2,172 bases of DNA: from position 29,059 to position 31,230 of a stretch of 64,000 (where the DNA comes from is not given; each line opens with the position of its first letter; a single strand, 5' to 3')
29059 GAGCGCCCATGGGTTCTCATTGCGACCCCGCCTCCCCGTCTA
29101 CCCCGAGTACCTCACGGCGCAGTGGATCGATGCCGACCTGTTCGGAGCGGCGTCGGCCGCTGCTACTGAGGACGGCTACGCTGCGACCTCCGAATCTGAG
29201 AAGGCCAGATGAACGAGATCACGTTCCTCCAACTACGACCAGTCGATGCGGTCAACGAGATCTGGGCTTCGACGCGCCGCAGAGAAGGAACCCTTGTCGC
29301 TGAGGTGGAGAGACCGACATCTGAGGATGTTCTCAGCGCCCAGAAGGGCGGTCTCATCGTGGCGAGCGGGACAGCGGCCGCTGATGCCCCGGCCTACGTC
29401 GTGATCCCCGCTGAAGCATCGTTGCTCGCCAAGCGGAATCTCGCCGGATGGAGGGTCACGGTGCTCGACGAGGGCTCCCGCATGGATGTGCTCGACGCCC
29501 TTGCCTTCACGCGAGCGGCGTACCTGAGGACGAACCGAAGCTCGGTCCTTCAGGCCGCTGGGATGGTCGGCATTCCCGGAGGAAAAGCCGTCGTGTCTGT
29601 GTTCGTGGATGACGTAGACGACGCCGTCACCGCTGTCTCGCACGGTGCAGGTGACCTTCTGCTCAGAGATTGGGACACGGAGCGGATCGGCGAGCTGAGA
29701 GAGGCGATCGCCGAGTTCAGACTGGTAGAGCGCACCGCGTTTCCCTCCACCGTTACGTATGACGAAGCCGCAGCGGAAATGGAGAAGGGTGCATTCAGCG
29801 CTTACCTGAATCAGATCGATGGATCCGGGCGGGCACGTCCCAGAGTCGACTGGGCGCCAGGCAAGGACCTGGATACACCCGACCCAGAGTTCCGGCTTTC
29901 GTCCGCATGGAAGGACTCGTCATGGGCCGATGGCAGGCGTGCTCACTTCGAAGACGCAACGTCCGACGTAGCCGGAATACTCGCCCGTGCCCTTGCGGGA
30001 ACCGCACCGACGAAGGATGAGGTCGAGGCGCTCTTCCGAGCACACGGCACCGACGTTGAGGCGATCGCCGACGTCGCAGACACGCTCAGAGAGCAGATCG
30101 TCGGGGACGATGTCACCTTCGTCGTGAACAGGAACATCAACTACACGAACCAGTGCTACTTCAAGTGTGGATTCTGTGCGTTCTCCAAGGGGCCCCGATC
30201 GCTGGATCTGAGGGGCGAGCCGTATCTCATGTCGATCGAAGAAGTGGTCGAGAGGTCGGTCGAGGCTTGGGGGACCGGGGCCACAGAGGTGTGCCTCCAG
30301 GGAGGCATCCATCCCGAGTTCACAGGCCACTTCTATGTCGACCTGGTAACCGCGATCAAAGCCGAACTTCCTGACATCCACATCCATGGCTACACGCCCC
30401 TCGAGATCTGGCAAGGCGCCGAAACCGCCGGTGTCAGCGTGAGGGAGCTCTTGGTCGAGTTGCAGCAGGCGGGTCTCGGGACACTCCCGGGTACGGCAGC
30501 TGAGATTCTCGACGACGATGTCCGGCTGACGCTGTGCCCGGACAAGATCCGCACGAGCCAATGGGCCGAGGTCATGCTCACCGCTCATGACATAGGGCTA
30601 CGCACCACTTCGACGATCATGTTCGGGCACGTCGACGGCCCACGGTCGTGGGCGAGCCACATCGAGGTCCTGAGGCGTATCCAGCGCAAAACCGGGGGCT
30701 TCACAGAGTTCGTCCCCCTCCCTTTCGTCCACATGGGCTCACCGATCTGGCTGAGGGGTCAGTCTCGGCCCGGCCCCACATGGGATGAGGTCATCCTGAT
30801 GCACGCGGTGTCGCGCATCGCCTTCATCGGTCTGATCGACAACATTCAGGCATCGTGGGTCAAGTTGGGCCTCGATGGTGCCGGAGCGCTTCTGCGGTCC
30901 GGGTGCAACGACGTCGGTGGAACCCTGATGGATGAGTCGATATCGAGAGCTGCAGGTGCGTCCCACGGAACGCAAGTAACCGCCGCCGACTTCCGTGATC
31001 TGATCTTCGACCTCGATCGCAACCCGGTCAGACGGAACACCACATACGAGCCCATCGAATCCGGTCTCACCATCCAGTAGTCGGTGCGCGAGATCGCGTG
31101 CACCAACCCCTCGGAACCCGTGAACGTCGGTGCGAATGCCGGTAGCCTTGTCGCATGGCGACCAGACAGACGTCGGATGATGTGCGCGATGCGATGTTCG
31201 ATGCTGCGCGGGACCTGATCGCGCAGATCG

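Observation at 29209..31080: CofH (FO synthase) carrying an unexplained ~230-aa N-terminal domain; FO-only module with an MFS transporter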

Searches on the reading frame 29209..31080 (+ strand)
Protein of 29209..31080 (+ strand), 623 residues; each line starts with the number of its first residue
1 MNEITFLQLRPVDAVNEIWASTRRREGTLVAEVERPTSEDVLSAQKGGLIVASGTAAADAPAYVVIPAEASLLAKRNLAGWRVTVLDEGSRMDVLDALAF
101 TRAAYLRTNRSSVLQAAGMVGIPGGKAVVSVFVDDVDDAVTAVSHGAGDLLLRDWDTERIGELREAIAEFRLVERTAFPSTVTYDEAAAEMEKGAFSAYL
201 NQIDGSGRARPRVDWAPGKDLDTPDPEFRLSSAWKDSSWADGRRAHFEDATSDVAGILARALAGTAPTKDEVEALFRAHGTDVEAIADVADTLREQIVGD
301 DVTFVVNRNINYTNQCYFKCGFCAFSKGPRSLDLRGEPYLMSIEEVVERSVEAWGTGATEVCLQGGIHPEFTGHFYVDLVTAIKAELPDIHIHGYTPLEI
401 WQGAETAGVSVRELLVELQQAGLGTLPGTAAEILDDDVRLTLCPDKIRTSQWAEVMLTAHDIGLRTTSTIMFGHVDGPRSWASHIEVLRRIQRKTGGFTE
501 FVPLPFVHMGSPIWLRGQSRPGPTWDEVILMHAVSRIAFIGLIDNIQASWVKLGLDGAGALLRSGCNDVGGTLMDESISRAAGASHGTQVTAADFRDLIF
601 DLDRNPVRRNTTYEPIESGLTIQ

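Call 3: search_protein_families(library=pfam, proteins=[window:29209-31077:+], max_evalue=1)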
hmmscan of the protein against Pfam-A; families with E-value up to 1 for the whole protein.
window:29209-31077:+ (623 aa): 2 families
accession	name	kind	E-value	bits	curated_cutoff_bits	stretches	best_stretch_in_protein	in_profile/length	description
PF04055.27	Radical_SAM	-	1.5e-14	54.9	29.5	1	310-483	1-161/166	Radical SAM superfamily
PF19288.4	CofH_C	-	3.8e-14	53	27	1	497-617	3-120/125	CofH/MqnC C-terminal region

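Call 4: search_protein_families(library=ncbifam, proteins=[window:29209-31077:+], max_evalue=1)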
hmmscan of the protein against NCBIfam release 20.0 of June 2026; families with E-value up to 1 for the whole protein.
window:29209-31077:+ (623 aa): 18 families
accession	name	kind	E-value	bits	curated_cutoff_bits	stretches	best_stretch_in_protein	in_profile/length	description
NF006687.0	PRK09234.1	equivalog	2.6e-161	538.7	1018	1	252-617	476-838/849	bifunctional FO biosynthesis protein CofGH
TIGR03551.1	F420_cofH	equivalog_domain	1.5e-148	494.2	374.1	1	268-616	2-345/345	5-amino-6-(D-ribitylamino)uracil--L-tyrosine 4-hydroxyphenyl transferase CofH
NF005609.0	PRK07360.1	equivalog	1.4e-127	425.5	426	1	254-617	8-369/374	7,8-didemethyl-8-hydroxy-5-deazariboflavin synthase subunit CofH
TIGR00423.1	TIGR00423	subfamily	6e-108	360.7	260.25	1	302-614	1-308/310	CofH family radical SAM protein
TIGR03699.1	menaquin_MqnC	equivalog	1.5e-92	310.1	428.1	1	269-615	5-341/342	cyclic dehypoxanthinyl futalosine synthase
TIGR03700.1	mena_SCO4494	equivalog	2.1e-82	276.9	434.55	1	266-616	10-351/351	aminofutalosine synthase MqnE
NF006277.0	PRK08445.1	equivalog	1.8e-71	240.8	576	1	274-616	9-345/348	dehypoxanthine futalosine cyclase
NF006276.0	PRK08444.1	equivalog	8.5e-57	192.8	560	1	274-616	17-350/353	aminofutalosine synthase MqnE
NF004580.0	PRK05926.1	equivalog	1.4e-49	169.3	583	1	272-610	34-366/370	hypothetical protein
TIGR03956.1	rSAM_HydE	equivalog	5.8e-08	32.4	254.6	1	269-392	13-131/340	[FeFe] hydrogenase H-cluster radical SAM maturase HydE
TIGR00433.2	bioB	equivalog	2.8e-06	26.8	225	1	267-363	3-96/307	biotin synthase BioB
TIGR03550.1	F420_cofG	equivalog_domain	6.1e-06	25.6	213.35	1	307-571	5-265/322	7,8-didemethyl-8-hydroxy-5-deazariboflavin synthase CofG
NF004884.0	PRK06245.1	equivalog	2.9e-05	23.1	209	1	299-368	8-71/340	7,8-didemethyl-8-hydroxy-5-deazariboflavin synthase subunit CofG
NF045502.1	variant_rSAM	domain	0.00073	18.6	125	1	309-389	130-217/357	radical SAM protein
TIGR02351.2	thiH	equivalog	0.0057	15.8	380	1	235-393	7-156/364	2-iminoacetate synthase ThiH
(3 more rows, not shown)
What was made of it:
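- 29893..30009 (+): Pre-core segment, residues 229-267, shared with the interdomain region of fused FbiC (R229-x-S231-x2-W234 corresponds to RRSTVW). The FbiC model NF006687 matches from residue 252 (call 4).
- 30010..31080 (+): CofH radical-SAM core with CofH_C (residues 268-617) and the stop codon. The CX3CX2C motif lies at 30154-30177. TIGR03551 at 494.2 bits against a 374 cut-off; PF04055 and PF19288 (calls 3, 4).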

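Call 36: search_solved_structures(query=window:29209-31077:+, max_evalue=0.00001)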
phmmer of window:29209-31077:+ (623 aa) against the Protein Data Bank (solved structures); distinct sequences matched with E-value up to 0.00001: 9.
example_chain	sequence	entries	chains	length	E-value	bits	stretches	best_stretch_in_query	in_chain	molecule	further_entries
6xi9_A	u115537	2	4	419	8.4e-47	163.1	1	279-616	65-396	Aminodeoxyfutalosine synthase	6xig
7o1o_A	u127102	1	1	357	2e-06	29.7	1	283-402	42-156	[FeFe] hydrogenase maturase subunit HydE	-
8qmk_A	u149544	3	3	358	2e-06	29.7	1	283-402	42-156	[FeFe] hydrogenase maturase subunit HydE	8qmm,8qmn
5few_A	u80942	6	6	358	2e-06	29.7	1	283-402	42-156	[FeFe] hydrogenase maturase subunit HydE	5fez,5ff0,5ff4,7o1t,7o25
4jy8_A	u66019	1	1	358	2e-06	29.7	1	283-402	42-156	FEFE-HYDROGENASE MATURASE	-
7o1p_A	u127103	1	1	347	2.1e-06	29.7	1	284-402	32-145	[FeFe] hydrogenase maturase subunit HydE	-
3cix_A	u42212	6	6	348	2.1e-06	29.7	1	284-402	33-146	FeFe-Hydrogenase maturase | [FeFe] hydrogenase maturase subunit HydE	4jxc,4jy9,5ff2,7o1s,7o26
5fep_A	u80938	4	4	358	8.2e-06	27.7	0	283-387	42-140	[FeFe] hydrogenase maturase subunit HydE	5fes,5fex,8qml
3ciw_A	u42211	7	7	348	8.6e-06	27.6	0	284-388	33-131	FeFe-Hydrogenase maturase | [FeFe] hydrogenase maturase subunit HydE | Biotin synthetase, putative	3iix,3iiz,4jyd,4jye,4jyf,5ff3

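Call 51: find_encoding_contigs(protein=window:29209-31080:+, flank=10000, max_places=4)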
Protein window:29209-31080:+ (623 aa): no gene with exactly this product is on record in the collection.
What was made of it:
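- Tried and rejected: Exact-match look-up of the window's CofH to find the source contig: not on record (call 51).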

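Call 52: find_homologous_proteins(query=window:29209-31077:+, max_evalue=1e-30)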
Query window:29209-31077:+ (623 aa): 8000 proteins with E <= 1e-30 among 8000 candidates; the best 120 are listed.
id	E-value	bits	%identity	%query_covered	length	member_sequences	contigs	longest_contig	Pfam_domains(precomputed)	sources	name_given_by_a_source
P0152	0.0e+0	1341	95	100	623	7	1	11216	PF04055.28,PF19288.5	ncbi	-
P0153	0.0e+0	1244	87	100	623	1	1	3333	PF04055.28,PF19288.5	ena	-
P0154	0.0e+0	1200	84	100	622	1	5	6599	PF04055.28,PF19288.5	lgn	-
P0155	0.0e+0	1196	84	100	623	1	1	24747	PF04055.28,PF19288.5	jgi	jgi:7,8-didemethyl-8-hydroxy-5-deazariboflavin synthase CofH subunit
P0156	0.0e+0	1188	82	100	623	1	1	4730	PF04055.28,PF19288.5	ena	-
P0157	0.0e+0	1128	78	100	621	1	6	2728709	PF04055.28,PF19288.5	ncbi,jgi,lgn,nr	ncbi:MAG: 5-amino-6-(D-ribitylamino)uracil--L-tyrosine 4-hydroxyphenyl transferase CofH [Acidimicrob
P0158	0.0e+0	1126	79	100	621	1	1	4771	PF04055.28,PF19288.5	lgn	-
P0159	0.0e+0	1121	78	100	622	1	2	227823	PF04055.28,PF19288.5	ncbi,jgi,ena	jgi:7,8-didemethyl-8-hydroxy-5-deazariboflavin synthase CofH subunit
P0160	0.0e+0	1120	79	100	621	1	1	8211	PF04055.28,PF19288.5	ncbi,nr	ncbi:MAG: 7,8-didemethyl-8-hydroxy-5-deazariboflavin synthase subunit CofH [Armatimonadetes bacteriu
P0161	0.0e+0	1120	79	100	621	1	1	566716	PF04055.28,PF19288.5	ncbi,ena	-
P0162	0.0e+0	1116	77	100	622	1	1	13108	PF04055.28,PF19288.5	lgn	-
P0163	0.0e+0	1113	78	100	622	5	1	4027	PF04055.28,PF19288.5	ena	-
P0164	0.0e+0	1111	79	99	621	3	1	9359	PF04055.28,PF19288.5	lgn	-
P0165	0.0e+0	1110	77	100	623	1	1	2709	PF04055.28,PF19288.5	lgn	-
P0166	0.0e+0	1110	77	100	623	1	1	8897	PF04055.28,PF19288.5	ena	-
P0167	0.0e+0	1109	78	100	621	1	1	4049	PF04055.28,PF19288.5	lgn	-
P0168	0.0e+0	1107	78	99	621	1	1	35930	PF04055.28,PF19288.5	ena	-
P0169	0.0e+0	1105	78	99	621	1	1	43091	PF04055.28,PF19288.5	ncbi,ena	-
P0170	0.0e+0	1102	78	99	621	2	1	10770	PF04055.28,PF19288.5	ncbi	-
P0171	0.0e+0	1100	78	99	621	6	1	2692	PF04055.28,PF19288.5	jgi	jgi:7,8-didemethyl-8-hydroxy-5-deazariboflavin synthase CofH subunit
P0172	0.0e+0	1097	77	100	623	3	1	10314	PF04055.28,PF19288.5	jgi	jgi:7,8-didemethyl-8-hydroxy-5-deazariboflavin synthase CofH subunit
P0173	0.0e+0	1093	76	100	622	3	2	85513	PF04055.28,PF19288.5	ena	-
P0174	0.0e+0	1092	77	100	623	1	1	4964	PF04055.28,PF19288.5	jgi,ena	-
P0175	0.0e+0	1092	75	100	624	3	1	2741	PF04055.28,PF19288.5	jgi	-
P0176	0.0e+0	1092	76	100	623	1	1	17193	PF04055.28,PF19288.5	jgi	jgi:7,8-didemethyl-8-hydroxy-5-deazariboflavin synthase CofH subunit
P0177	0.0e+0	1091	76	100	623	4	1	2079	PF04055.28,PF19288.5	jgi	jgi:7,8-didemethyl-8-hydroxy-5-deazariboflavin synthase CofH subunit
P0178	0.0e+0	1089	77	99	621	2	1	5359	PF04055.28,PF19288.5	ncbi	ncbi:MAG: 5-amino-6-(D-ribitylamino)uracil--L-tyrosine 4-hydroxyphenyl transferase CofH [Acidimicrob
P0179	0.0e+0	1088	76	100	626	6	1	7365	PF04055.28,PF19288.5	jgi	jgi:FO synthase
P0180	0.0e+0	1088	75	100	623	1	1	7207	PF04055.28,PF19288.5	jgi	-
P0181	0.0e+0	1086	75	100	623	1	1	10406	PF04055.28,PF19288.5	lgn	-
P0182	0.0e+0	1086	75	100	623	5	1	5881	PF04055.28,PF19288.5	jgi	jgi:7,8-didemethyl-8-hydroxy-5-deazariboflavin synthase CofH subunit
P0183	0.0e+0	1084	76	100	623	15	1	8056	PF04055.28,PF19288.5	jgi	-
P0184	0.0e+0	1083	75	100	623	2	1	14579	PF04055.28,PF19288.5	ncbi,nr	ncbi:MAG: hypothetical protein BMS9Abin20_0612 [Acidimicrobiia bacterium]|nr:MAG: hypothetical prote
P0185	0.0e+0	1082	76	99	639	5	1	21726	PF04055.28,PF19288.5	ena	-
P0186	0.0e+0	1081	76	100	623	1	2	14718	PF04055.28,PF19288.5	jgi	jgi:7,8-didemethyl-8-hydroxy-5-deazariboflavin synthase CofH subunit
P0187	0.0e+0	1080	76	100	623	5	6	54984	PF04055.28,PF19288.5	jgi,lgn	-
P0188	0.0e+0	1080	76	100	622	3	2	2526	PF04055.28,PF19288.5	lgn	-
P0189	0.0e+0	1080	76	100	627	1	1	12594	PF04055.28,PF19288.5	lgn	-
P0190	0.0e+0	1079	77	100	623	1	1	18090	PF04055.28,PF19288.5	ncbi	-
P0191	0.0e+0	1079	74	100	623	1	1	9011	PF04055.28,PF19288.5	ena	-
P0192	0.0e+0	1077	76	100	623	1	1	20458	PF04055.28,PF19288.5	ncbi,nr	ncbi:MAG: hypothetical protein BMS9Abin12_1669 [Acidimicrobiia bacterium]|nr:MAG: hypothetical prote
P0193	0.0e+0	1077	74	100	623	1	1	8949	PF04055.28,PF19288.5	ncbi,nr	ncbi:MAG: hypothetical protein BMS9Abin17_1125 [Acidimicrobiia bacterium]|nr:MAG: hypothetical prote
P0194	0.0e+0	1076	76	100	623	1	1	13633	PF04055.28,PF19288.5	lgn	-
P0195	0.0e+0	1076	76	100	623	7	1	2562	PF04055.28,PF19288.5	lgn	-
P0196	0.0e+0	1075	75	100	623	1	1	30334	PF04055.28,PF19288.5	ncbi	-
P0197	0.0e+0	1074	75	100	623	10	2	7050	PF04055.28,PF19288.5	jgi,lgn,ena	jgi:7,8-didemethyl-8-hydroxy-5-deazariboflavin synthase CofH subunit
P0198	0.0e+0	1073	75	100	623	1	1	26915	PF04055.28,PF19288.5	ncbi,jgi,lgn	-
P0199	0.0e+0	1073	74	100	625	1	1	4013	PF04055.28,PF19288.5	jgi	-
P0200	0.0e+0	1072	76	100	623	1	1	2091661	PF04055.28,PF19288.5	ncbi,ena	-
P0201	0.0e+0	1070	74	100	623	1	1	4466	PF04055.28,PF19288.5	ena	-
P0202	0.0e+0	1070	75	100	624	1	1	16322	PF04055.28,PF19288.5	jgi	jgi:7,8-didemethyl-8-hydroxy-5-deazariboflavin synthase CofH subunit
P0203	0.0e+0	1070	74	100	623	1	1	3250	PF04055.28,PF19288.5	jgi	-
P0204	0.0e+0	1070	75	100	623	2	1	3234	PF04055.28,PF19288.5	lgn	-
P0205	0.0e+0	1069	74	100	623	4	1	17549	PF04055.28,PF19288.5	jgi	jgi:7,8-didemethyl-8-hydroxy-5-deazariboflavin synthase CofH subunit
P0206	0.0e+0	1069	75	100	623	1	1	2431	PF04055.28,PF19288.5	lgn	-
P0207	0.0e+0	1069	75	100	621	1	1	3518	PF04055.28,PF19288.5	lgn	-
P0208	0.0e+0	1068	73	100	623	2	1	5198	PF04055.28,PF19288.5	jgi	jgi:FO synthase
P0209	0.0e+0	1068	74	100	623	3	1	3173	PF04055.28,PF19288.5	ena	-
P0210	0.0e+0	1065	74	100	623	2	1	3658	PF04055.28,PF19288.5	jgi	jgi:7,8-didemethyl-8-hydroxy-5-deazariboflavin synthase CofH subunit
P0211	0.0e+0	1064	74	100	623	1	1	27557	PF04055.28,PF19288.5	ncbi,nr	ncbi:MAG: 5-amino-6-(D-ribitylamino)uracil--L-tyrosine 4-hydroxyphenyl transferase CofH [Actinomycet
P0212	0.0e+0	1063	74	100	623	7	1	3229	PF04055.28,PF19288.5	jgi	jgi:FO synthase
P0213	0.0e+0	1062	75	100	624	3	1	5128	PF04055.28,PF19288.5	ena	-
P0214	0.0e+0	1062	75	100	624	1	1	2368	PF04055.28,PF19288.5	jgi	jgi:FO synthase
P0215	0.0e+0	1061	75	100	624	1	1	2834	PF04055.28,PF19288.5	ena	-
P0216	0.0e+0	1060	74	100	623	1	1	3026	PF04055.28,PF19288.5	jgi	jgi:7,8-didemethyl-8-hydroxy-5-deazariboflavin synthase CofH subunit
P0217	0.0e+0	1059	74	100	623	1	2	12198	PF04055.28,PF19288.5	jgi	jgi:7,8-didemethyl-8-hydroxy-5-deazariboflavin synthase CofH subunit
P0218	0.0e+0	1058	74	100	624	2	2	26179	PF04055.28,PF19288.5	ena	-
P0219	0.0e+0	1058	75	100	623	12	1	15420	PF04055.28,PF19288.5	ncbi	ncbi:MAG: 5-amino-6-(D-ribitylamino)uracil--L-tyrosine 4-hydroxyphenyl transferase CofH [Acidimicrob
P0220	0.0e+0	1057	74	100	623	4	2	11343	PF04055.28,PF19288.5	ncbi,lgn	-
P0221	0.0e+0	1057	74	100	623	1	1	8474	PF04055.28,PF19288.5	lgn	-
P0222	0.0e+0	1057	74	100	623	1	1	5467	PF04055.28,PF19288.5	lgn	-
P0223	0.0e+0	1056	75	100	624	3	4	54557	PF04055.28,PF19288.5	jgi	jgi:FO synthase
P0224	0.0e+0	1056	75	100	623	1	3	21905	PF04055.28,PF19288.5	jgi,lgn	jgi:7,8-didemethyl-8-hydroxy-5-deazariboflavin synthase CofH subunit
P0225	0.0e+0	1056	74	100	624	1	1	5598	PF04055.28,PF19288.5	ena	-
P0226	0.0e+0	1055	74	100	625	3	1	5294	PF04055.28,PF19288.5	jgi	-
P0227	0.0e+0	1054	74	100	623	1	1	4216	PF04055.28,PF19288.5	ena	-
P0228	0.0e+0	1053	75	100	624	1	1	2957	PF04055.28,PF19288.5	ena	-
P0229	0.0e+0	1053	73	100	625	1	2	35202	PF04055.28,PF19288.5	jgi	jgi:FO synthase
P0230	0.0e+0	1052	74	99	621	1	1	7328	PF04055.28,PF19288.5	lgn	-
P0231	0.0e+0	1052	74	100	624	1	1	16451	PF04055.28,PF19288.5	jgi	jgi:7,8-didemethyl-8-hydroxy-5-deazariboflavin synthase CofH subunit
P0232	0.0e+0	1052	74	100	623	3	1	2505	PF04055.28,PF19288.5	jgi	-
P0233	0.0e+0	1051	74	100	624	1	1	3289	PF04055.28,PF19288.5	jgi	-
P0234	0.0e+0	1051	74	100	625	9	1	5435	PF04055.28,PF19288.5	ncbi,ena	-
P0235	0.0e+0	1051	75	100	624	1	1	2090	PF04055.28,PF19288.5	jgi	-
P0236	0.0e+0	1051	74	100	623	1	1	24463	PF04055.28,PF19288.5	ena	-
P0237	0.0e+0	1050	74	100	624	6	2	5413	PF04055.28,PF19288.5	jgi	jgi:7,8-didemethyl-8-hydroxy-5-deazariboflavin synthase CofH subunit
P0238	0.0e+0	1050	75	100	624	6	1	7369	PF04055.28,PF19288.5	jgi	jgi:7,8-didemethyl-8-hydroxy-5-deazariboflavin synthase CofH subunit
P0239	0.0e+0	1049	74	100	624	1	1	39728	PF04055.28,PF19288.5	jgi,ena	-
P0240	0.0e+0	1048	73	100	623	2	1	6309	PF04055.28,PF19288.5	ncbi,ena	-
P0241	0.0e+0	1047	74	100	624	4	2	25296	PF04055.28,PF19288.5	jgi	jgi:FO synthase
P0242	0.0e+0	1047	74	100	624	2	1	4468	PF04055.28,PF19288.5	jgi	-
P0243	0.0e+0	1046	72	100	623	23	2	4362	PF04055.28,PF19288.5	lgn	-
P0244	0.0e+0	1045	74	100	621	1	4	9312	PF04055.28,PF19288.5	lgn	-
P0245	0.0e+0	1043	72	100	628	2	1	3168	PF04055.28,PF19288.5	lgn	-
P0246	0.0e+0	1043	74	100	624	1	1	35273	PF04055.28,PF19288.5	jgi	-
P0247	0.0e+0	1041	74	100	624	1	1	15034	PF04055.28,PF19288.5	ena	-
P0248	0.0e+0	1038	72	100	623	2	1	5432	PF04055.28,PF19288.5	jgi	-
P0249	0.0e+0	1033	73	99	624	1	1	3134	PF04055.28,PF19288.5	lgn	-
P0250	0.0e+0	1032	73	100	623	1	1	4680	PF04055.28,PF19288.5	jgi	jgi:7,8-didemethyl-8-hydroxy-5-deazariboflavin synthase CofH subunit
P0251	0.0e+0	1031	71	100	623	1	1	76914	PF04055.28,PF19288.5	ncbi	ncbi:MAG: 5-amino-6-(D-ribitylamino)uracil--L-tyrosine 4-hydroxyphenyl transferase CofH [Acidimicrob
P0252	0.0e+0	1030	74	98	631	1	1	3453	PF04055.28,PF19288.5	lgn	-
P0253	0.0e+0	1028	72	100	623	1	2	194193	PF04055.28,PF19288.5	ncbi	-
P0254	0.0e+0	1026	71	100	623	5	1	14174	PF04055.28,PF19288.5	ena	-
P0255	0.0e+0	1022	72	100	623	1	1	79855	PF04055.28,PF19288.5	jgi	jgi:7,8-didemethyl-8-hydroxy-5-deazariboflavin synthase CofH subunit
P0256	0.0e+0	1022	72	100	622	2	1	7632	PF04055.28,PF19288.5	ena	-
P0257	0.0e+0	1021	72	100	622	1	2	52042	PF04055.28,PF19288.5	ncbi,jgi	-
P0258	0.0e+0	1012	72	100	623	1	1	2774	PF04055.28,PF19288.5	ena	-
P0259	0.0e+0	1011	71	100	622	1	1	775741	PF04055.28,PF19288.5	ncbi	ncbi:MAG: 5-amino-6-(D-ribitylamino)uracil--L-tyrosine 4-hydroxyphenyl transferase CofH [Acidimicrob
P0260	0.0e+0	1010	72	100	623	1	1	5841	PF04055.28,PF19288.5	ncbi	-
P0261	0.0e+0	1010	72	98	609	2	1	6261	PF04055.28,PF19288.5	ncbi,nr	ncbi:MAG: 5-amino-6-(D-ribitylamino)uracil--L-tyrosine 4-hydroxyphenyl transferase CofH [Actinomycet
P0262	6.4e-298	1007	70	99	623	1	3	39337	PF04055.28,PF19288.5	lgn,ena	-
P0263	1.8e-297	1006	71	100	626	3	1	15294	PF04055.28,PF19288.5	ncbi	-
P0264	2.1e-297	1006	71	100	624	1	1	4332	PF04055.28,PF19288.5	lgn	-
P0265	2.2e-297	1006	71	99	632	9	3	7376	PF04055.28,PF19288.5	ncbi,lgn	ncbi:MAG: 5-amino-6-(D-ribitylamino)uracil--L-tyrosine 4-hydroxyphenyl transferase CofH [Acidimicrob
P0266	2.1e-295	999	70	100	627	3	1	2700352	PF04055.28,PF19288.5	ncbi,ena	-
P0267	5.8e-295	998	83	84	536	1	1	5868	PF04055.28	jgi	jgi:CofH subfamily radical SAM domain protein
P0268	8.5e-295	997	70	99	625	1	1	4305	PF04055.28,PF19288.5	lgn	-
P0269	9.1e-295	997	71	99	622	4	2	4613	PF04055.28,PF19288.5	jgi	jgi:7,8-didemethyl-8-hydroxy-5-deazariboflavin synthase CofH subunit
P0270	2.1e-294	996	71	100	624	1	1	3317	PF04055.28,PF19288.5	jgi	jgi:FO synthase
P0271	3.7e-294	995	70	100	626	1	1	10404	PF04055.28,PF19288.5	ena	-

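Call 55: find_encoding_contigs(protein=P0152, flank=10000, max_places=2)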
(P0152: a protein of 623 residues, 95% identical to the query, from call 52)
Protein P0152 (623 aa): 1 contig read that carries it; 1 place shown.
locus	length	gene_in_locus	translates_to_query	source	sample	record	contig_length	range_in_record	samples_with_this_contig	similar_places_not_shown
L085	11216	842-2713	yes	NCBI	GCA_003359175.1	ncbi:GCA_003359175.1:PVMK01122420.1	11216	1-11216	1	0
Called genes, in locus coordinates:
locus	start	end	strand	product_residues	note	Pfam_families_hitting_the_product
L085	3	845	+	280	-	?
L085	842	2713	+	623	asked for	PF04055:Radical_SAM, PF19288:CofH_C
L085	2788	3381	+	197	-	PF00440:TetR_N, PF17932:TetR_C_24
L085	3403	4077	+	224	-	PF01746:tRNA_m1G_MT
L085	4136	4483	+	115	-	PF01245:Ribosomal_L19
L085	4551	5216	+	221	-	PF00730:HhH-GPD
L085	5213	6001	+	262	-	PF10502:Peptidase_S26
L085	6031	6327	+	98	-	PF10611:DUF2469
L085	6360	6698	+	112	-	PF08378:NERD (faint), PF02021:UPF0102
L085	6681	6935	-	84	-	PF27609:Rv1322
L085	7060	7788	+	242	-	PF00378:ECH_1, PF16113:ECH_2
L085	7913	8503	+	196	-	-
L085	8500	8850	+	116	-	PF07811:TadE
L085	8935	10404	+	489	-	PF13541:ChlI, PF00158:Sigma54_activat (weak), PF00493:MCM (faint), PF01078:Mg_chelatase, PF07728:AAA_5 (weak), PF13335:Mg_chelatase_C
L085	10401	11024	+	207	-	PF02481:DNA_processg_A, PF18306:LDcluster4 (weak)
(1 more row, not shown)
